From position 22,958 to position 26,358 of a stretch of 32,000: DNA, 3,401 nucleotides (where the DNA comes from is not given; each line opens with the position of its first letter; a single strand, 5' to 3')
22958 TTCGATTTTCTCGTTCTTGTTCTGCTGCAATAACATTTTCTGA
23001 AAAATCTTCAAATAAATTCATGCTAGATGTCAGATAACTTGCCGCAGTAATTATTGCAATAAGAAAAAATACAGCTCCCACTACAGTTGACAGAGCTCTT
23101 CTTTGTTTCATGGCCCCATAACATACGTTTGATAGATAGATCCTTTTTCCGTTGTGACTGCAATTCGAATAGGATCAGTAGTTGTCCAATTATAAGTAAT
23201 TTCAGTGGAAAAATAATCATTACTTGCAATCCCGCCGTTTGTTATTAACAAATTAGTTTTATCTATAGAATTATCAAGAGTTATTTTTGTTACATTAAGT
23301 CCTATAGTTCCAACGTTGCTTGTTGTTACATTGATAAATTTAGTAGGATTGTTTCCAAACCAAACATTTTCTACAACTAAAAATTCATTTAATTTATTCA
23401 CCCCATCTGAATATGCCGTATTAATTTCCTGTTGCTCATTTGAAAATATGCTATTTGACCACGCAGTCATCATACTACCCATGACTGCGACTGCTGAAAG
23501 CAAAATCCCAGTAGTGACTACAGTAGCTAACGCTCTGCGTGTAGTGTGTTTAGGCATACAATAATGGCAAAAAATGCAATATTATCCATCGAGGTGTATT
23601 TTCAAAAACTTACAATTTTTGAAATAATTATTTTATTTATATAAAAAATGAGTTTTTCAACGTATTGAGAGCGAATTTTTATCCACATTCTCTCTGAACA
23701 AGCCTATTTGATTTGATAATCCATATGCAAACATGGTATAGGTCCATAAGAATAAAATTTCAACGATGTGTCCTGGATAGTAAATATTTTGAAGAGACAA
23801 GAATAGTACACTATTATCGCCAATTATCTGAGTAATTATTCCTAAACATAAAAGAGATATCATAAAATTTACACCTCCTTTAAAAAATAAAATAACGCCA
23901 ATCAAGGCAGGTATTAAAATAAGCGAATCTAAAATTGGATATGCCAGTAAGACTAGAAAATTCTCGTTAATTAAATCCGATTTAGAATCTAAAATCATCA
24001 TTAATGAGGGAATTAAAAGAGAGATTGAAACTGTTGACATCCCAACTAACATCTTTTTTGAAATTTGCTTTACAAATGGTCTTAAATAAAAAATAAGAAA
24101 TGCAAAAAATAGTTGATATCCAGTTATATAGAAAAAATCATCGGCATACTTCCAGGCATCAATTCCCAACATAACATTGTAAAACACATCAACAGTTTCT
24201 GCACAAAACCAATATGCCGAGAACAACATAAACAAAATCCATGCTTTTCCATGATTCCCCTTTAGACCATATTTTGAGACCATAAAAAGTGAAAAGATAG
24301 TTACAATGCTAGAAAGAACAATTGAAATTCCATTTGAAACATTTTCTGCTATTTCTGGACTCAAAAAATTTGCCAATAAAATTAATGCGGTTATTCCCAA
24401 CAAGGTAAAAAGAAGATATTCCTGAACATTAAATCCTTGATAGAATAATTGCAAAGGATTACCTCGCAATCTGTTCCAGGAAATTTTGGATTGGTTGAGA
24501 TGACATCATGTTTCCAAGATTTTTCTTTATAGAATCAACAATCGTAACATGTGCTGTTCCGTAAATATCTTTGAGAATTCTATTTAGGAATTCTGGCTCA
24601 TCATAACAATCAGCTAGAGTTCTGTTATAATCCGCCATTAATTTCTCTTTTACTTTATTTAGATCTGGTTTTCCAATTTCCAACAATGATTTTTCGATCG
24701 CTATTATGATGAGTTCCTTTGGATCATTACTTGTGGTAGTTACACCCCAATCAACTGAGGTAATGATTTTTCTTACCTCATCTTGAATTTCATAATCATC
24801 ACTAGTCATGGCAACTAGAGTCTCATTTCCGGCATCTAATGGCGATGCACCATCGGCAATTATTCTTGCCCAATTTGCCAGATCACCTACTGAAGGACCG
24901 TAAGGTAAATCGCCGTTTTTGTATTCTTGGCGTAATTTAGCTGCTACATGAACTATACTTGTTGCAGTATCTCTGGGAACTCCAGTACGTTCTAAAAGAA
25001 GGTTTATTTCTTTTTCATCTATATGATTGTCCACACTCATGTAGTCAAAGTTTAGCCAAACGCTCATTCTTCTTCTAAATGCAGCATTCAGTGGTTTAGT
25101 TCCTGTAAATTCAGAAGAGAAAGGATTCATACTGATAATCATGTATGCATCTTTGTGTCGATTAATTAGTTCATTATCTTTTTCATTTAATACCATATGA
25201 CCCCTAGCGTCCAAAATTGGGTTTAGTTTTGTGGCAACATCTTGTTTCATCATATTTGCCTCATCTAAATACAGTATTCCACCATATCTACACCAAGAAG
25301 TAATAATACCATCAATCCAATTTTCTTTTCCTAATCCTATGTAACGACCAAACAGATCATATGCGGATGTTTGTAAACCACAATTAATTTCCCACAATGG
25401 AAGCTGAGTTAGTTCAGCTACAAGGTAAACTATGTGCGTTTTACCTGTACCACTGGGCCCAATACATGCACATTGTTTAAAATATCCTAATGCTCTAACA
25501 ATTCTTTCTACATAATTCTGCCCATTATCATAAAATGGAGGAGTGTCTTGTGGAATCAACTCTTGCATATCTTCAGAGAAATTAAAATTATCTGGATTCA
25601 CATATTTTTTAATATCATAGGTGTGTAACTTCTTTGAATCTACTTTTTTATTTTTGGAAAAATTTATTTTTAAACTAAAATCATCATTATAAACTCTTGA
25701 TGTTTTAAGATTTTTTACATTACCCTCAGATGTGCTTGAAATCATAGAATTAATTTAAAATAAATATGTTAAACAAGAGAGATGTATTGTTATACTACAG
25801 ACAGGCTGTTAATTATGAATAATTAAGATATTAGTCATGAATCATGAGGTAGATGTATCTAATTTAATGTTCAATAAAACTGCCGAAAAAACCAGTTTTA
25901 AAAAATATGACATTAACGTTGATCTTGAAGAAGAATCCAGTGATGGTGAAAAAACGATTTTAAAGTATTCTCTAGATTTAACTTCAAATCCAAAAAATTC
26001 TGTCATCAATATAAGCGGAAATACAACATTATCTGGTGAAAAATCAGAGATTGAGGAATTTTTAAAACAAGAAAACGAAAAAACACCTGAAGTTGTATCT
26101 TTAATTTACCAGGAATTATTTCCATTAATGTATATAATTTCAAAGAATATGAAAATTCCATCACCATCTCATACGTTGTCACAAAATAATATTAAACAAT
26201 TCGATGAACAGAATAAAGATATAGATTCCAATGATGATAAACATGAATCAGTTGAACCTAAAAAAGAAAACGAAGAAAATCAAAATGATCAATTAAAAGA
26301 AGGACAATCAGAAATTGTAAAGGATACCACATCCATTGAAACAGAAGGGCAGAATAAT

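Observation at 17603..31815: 14-kb two-armed archaeal type IV filament locus with three pilins and a non-canonical accessory set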

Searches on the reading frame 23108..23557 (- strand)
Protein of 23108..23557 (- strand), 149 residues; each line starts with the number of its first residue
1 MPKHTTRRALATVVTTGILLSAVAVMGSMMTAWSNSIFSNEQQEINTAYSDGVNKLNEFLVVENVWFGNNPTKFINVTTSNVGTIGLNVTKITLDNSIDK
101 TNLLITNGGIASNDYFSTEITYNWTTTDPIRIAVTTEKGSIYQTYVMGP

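Call 4: search_protein_families(library=pfam, max_evalue=0.01, proteins=[window:23108-23557:-])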
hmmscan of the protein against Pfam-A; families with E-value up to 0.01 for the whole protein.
window:23108-23557:- (149 aa): 0 families

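Call 26: search_protein_families(library=pfam, max_evalue=10, proteins=[window:23108-23557:-])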
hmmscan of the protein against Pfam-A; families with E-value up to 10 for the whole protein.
window:23108-23557:- (149 aa): 1 family
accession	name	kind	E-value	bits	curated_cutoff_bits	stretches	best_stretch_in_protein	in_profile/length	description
PF12514.13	DUF3718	-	0.15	12.7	22.5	1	35-63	29-57/66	Protein of unknown function (DUF3718)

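Call 36: search_protein_families(library=ncbifam, max_evalue=0.01, proteins=[window:23108-23557:-])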
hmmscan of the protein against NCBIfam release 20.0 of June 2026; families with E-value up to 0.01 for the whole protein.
window:23108-23557:- (149 aa): 2 families
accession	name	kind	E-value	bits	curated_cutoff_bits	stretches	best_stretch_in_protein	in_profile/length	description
NF052590.1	ArlF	equivalog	0.00062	20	110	1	16-139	9-136/137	archaellum stator protein ArlF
NF046073.1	UpsA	equivalog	0.00069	19.8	130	1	7-109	1-96/136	pilin subunit UpsA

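Call 54: search_solved_structures(query=A5, max_evalue=10)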
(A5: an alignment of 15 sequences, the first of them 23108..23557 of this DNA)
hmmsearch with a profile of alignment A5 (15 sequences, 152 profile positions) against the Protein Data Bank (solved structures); distinct sequences matched with E-value up to 10: 9.
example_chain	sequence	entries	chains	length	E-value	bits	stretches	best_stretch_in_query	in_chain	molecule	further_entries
8fk7_A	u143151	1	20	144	1.5e-05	28.1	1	7-150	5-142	Flagellin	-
3wai_A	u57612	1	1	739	0.64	13.1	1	82-133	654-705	Maltose-binding periplasmic protein, Transmembrane oligosaccharyl transferase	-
4y2o_A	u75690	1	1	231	0.66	13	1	64-127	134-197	CfA/I fimbrial subunit A (Colonization factor antigen subunit A putative chaperone)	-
4ncd_A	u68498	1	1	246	0.83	12.7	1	64-127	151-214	Gram-negative pili assembly chaperone, N-terminal domain protein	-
5gmy_A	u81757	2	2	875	0.85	12.7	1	82-133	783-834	Transmembrane oligosaccharyl transferase, putative | Dolichyl-phosphooligosaccharide-protein glycotransferase 3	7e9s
3waj_A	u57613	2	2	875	0.86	12.7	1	82-133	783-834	Transmembrane oligosaccharyl transferase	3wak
6k73_A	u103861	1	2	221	0.92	12.6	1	64-127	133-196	Colonization factor antigen I chaperone CfaA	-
1m1b_A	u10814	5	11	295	1.3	12.1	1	26-51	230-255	PHOSPHOENOLPYRUVATE PHOSPHOMUTASE | PROTEIN (PHOSPHOENOLPYRUVATE MUTASE)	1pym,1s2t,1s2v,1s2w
6el2_A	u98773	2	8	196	1.4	12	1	18-43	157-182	Transcriptional regulator TetR family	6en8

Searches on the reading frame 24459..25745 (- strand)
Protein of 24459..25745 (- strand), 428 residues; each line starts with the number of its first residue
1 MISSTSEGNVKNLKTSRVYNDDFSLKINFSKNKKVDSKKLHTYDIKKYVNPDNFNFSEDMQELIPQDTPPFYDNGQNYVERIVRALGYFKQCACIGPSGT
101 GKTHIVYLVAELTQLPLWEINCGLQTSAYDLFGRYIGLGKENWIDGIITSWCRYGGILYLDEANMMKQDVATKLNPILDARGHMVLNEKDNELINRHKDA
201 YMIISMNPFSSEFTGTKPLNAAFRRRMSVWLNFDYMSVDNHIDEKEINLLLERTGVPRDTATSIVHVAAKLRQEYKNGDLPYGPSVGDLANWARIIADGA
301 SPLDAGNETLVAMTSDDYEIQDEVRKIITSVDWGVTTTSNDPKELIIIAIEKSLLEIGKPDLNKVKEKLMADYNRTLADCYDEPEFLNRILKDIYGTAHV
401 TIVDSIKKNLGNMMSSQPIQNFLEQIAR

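Call 4: search_protein_families(library=pfam, max_evalue=0.01, proteins=[window:24459-25745:-])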
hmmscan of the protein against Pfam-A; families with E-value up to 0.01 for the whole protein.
window:24459-25745:- (428 aa): 4 families
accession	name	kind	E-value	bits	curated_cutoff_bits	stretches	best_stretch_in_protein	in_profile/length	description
PF07728.20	AAA_5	-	1.5e-20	74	22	1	95-227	5-139/139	AAA domain (dynein-related subfamily)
PF08406.16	CbbQ_C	-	1.2e-13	51.5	20.6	1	246-330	1-84/85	CbbQ/NirQ/NorQ C-terminal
PF00004.35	AAA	-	6.8e-05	23.8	21.2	1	95-169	4-72/131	ATPase family associated with various cellular activities (AAA)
PF00158.32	Sigma54_activat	-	0.0023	18.1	20.2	0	78-183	11-122/168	Sigma-54 interaction domain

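Call 36: search_protein_families(library=ncbifam, max_evalue=0.01, proteins=[window:24459-25745:-])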
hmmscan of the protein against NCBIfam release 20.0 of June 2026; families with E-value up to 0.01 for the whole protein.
window:24459-25745:- (428 aa): 4 families
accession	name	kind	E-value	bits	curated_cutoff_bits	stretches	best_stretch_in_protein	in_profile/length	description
TIGR02640.1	gas_vesic_GvpN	equivalog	1.6e-09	37.7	266.8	1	140-279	91-223/262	gas vesicle protein GvpN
TIGR01650.1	PD_CobS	equivalog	6e-07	28.9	558.55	1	64-293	40-277/327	cobaltochelatase subunit CobS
TIGR03922.1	T7SS_EccA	equivalog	0.0008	18.1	466.65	1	94-240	317-455/557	type VII secretion AAA-ATPase EccA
TIGR02881.1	spore_V_K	equivalog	0.009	15.1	422.95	0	96-242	49-184/261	stage V sporulation protein K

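Call 101: search_solved_structures(query=window:24459-25745:-, max_evalue=0.001)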
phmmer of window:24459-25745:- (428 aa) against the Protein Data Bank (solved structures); distinct sequences matched with E-value up to 0.001: 12.
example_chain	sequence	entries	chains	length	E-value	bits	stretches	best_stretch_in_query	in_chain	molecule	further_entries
6i27_A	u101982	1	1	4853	1.5e-43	152.4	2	82-306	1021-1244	Midasin,Midasin,Midasin,Midasin,Midasin,Midasin,Midasin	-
6i26_A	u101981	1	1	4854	1.5e-43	152.4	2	82-306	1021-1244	Midasin,Midasin,Midasin,Midasin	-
6hyp_A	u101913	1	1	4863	1.6e-43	152.4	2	82-306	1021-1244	Midasin,Midasin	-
5jcs_s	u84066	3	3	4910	1.7e-43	152.3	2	82-306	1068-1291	Midasin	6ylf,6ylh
6or5_A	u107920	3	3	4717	3.3e-40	141.5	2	94-319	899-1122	Midasin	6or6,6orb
5c3c_A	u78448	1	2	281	9.1e-25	90.6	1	70-328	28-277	CbbQ/NirQ/NorQ domain protein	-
6l1q_C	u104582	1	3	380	3.7e-24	88.6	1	70-324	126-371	CbbQ protein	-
9qh4_A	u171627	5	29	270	1.5e-19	73.4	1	93-328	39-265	Protein NorQ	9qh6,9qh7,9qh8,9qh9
9qhd_A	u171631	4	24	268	2.7e-19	72.6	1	92-331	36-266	Nitric oxide reductase NorQ protein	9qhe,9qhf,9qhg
9ujv_A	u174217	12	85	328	2.8e-10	42.9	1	64-294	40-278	Cobaltochelatase subunit CobS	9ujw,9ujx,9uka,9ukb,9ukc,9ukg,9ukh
9udk_A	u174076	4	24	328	7.2e-10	41.5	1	64-294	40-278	Cobaltochelatase subunit CobS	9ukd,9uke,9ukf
9lur_A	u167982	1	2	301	0.00027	23.2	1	90-279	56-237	ESX-1 secretion system protein EccA1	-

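Call 103: search_solved_structures(query=window:24459-25745:-, max_evalue=1e-20, show_alignments=1)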
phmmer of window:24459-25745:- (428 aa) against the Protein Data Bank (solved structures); distinct sequences matched with E-value up to 1e-20: 7.
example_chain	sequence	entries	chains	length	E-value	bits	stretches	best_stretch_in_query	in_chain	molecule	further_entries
6i27_A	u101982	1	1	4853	1.5e-43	152.4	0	82-306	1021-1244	Midasin,Midasin,Midasin,Midasin,Midasin,Midasin,Midasin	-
6i26_A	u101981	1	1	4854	1.5e-43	152.4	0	82-306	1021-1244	Midasin,Midasin,Midasin,Midasin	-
6hyp_A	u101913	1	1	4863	1.6e-43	152.4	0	82-306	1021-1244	Midasin,Midasin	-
5jcs_s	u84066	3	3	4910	1.7e-43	152.3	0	82-306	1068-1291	Midasin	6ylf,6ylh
6or5_A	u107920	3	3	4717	3.3e-40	141.5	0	94-319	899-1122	Midasin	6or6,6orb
5c3c_A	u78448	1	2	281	9.1e-25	90.6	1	70-328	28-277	CbbQ/NirQ/NorQ domain protein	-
6l1q_C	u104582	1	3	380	3.7e-24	88.6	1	70-324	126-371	CbbQ protein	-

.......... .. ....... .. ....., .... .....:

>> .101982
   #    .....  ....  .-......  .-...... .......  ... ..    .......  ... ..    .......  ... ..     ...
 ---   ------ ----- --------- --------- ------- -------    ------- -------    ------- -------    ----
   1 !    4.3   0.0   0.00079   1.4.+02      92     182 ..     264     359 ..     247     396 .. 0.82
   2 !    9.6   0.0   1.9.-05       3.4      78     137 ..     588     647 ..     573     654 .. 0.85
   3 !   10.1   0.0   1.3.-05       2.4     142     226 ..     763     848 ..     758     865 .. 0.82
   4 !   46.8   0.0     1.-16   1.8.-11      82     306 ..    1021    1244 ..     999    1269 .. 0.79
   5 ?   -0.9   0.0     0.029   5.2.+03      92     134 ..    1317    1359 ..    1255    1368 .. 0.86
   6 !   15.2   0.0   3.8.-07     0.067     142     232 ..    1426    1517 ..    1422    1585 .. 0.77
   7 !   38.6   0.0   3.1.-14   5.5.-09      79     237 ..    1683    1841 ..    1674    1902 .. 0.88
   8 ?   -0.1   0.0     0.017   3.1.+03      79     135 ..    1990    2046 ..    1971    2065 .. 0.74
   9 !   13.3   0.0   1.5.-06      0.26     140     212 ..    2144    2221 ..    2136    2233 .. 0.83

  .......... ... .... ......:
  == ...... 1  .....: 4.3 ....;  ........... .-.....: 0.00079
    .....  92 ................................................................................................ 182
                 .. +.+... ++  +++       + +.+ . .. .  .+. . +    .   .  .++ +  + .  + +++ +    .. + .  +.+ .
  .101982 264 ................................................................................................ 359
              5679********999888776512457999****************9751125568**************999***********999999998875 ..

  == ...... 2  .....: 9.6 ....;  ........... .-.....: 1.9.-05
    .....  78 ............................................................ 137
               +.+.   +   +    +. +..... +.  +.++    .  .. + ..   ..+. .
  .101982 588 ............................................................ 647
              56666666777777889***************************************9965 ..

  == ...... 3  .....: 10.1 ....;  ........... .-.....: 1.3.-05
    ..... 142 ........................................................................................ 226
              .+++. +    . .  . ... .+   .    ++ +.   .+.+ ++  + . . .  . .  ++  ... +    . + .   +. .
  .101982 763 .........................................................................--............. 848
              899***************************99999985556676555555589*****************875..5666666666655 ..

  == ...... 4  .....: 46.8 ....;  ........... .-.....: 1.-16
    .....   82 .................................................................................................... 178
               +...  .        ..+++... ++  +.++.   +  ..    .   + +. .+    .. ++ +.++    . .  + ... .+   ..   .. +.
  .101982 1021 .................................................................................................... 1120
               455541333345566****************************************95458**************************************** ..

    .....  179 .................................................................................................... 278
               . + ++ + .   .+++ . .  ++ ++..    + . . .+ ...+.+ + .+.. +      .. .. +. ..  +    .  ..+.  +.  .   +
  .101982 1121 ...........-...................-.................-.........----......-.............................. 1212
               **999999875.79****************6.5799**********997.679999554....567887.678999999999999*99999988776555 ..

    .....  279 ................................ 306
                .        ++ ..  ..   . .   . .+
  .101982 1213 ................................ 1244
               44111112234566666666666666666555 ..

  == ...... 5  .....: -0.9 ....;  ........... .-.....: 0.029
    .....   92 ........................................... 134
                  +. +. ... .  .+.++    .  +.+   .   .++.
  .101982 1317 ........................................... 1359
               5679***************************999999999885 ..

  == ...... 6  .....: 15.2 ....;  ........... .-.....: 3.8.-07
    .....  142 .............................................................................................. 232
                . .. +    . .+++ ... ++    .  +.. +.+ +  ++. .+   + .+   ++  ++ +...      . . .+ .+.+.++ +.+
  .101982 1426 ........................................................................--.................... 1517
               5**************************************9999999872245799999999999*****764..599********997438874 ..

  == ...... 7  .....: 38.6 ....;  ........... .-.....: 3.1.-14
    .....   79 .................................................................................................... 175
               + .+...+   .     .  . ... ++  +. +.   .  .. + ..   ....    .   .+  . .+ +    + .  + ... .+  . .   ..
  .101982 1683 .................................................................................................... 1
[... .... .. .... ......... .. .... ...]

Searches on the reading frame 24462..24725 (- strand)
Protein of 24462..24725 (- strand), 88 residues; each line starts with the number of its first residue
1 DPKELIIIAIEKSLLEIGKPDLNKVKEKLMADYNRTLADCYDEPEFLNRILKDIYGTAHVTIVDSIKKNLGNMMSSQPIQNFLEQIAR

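Call 26: search_protein_families(library=pfam, max_evalue=10, proteins=[window:24462-24725:-])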
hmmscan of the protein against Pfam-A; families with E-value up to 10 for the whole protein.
seq(88 aa): 2 families
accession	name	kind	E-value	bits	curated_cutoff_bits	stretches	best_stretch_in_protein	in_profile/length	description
PF11537.13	NitrOD5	-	0.00092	19.8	27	1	2-71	3-77/94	Nitrosopumilus output domain 5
PF18856.6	baeRF_family12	-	0.16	13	27.7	1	3-39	92-128/138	Bacterial archaeo-eukaryotic release factor family 12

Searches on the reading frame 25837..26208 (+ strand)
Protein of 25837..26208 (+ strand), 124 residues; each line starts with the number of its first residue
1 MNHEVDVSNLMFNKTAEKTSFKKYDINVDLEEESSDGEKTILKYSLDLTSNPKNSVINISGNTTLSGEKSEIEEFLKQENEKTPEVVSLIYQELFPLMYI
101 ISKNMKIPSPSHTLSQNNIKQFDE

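Call 56: predict_structure(alignment_id=A4)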
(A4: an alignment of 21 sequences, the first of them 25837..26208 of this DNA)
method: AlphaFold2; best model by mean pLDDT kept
length: 124 residues; sequences in the alignment: 21
mean_pLDDT: 57.0   pTM: 0.45
mean pLDDT of the five models: 57.0, 50.2, 48.3, 44.1, 42.5
residues with pLDDT >= 90: 0; 70-90: 12; 50-70: 80; < 50: 32
segments of 3 or more residues with pLDDT < 50: 14-16, 79-89, 108-124
pLDDT, mean of each block of 10 residues (from residue 1): 54 54 69 65 71 68 67 54 47 55 52 37 31
secondary structure, 60 per line:
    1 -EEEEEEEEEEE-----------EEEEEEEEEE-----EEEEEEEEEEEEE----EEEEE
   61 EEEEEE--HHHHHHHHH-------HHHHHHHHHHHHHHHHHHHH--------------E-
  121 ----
elements in order: E2-12 E24-33 E39-51 E56-66 H69-77 H85-104

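Call 62: fold_search(model_id=the predicted structure, library=pdb)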
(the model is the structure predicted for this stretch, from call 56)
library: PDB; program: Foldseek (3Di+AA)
matches with E <= 10: 717; with E <= 0.001: 0
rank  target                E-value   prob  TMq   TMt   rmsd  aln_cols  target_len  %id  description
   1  2o2a_B                3.6e-02  0.87  0.36  0.35   9.7       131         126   11  The crystal structure of a protein of unknown function from Streptococcus agalactiae (released 2006-12-26)
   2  2hng                  7.1e-02  0.35  0.29  0.29  10.3       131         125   12  The Crystal Structure of Protein of Unknown Function SP1558 from Streptococcus pneumoniae (released 2006-08-15)
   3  5mtw_A                8.9e-02  0.63  0.32  0.30  10.5       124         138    8  Mycobacterium tuberculosis Rv1957 SecB-like chaperone in complex with a ChAD peptide from Rv1956 HigA1 antitoxin (released 2018-10-24)
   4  2o2a_D                8.9e-02  0.44  0.29  0.29  10.2       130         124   12  The crystal structure of a protein of unknown function from Streptococcus agalactiae (released 2006-12-26)
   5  7yx0_A                9.4e-02  0.38  0.21  0.16  17.2        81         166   12  Crystal structure of the full-length short LOV protein SBW25-LOV from Pseudomonas fluorescens (light state) (released 2023-05-24)
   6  1fx3_A                1.1e-01  0.66  0.33  0.30   8.0       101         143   11  CRYSTAL STRUCTURE OF H. INFLUENZAE SECB (released 2000-12-06)
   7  1fx3_C                1.3e-01  0.63  0.35  0.31   8.2       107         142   10  CRYSTAL STRUCTURE OF H. INFLUENZAE SECB (released 2000-12-06)
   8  1ozb_G                1.3e-01  0.60  0.35  0.31   9.3       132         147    7  Crystal Structure of SecB complexed with SecA C-terminus (released 2003-10-14)
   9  1fx3_B                1.4e-01  0.57  0.35  0.31   8.8       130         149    9  CRYSTAL STRUCTURE OF H. INFLUENZAE SECB (released 2000-12-06)
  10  1fx3_D                1.5e-01  0.66  0.34  0.32   7.1       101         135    9  CRYSTAL STRUCTURE OF H. INFLUENZAE SECB (released 2000-12-06)
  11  1ozb_C                1.6e-01  0.57  0.35  0.33   9.2       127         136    7  Crystal Structure of SecB complexed with SecA C-terminus (released 2003-10-14)
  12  1ozb_E                1.6e-01  0.51  0.34  0.31   9.4       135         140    9  Crystal Structure of SecB complexed with SecA C-terminus (released 2003-10-14)
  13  5mtw_C                1.6e-01  0.60  0.36  0.33   8.9       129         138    8  Mycobacterium tuberculosis Rv1957 SecB-like chaperone in complex with a ChAD peptide from Rv1956 HigA1 antitoxin (released 2018-10-24)
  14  5mtw_D                1.7e-01  0.51  0.32  0.30  10.3       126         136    6  Mycobacterium tuberculosis Rv1957 SecB-like chaperone in complex with a ChAD peptide from Rv1956 HigA1 antitoxin (released 2018-10-24)
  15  7yx0_C                1.7e-01  0.35  0.22  0.19  19.9        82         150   12  Crystal structure of the full-length short LOV protein SBW25-LOV from Pseudomonas fluorescens (light state) (released 2023-05-24)
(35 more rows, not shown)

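Call 63: search_solved_structures(query=A6, max_evalue=10)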
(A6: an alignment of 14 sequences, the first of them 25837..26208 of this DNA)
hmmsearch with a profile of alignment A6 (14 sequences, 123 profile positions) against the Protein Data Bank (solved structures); distinct sequences matched with E-value up to 10: 0.
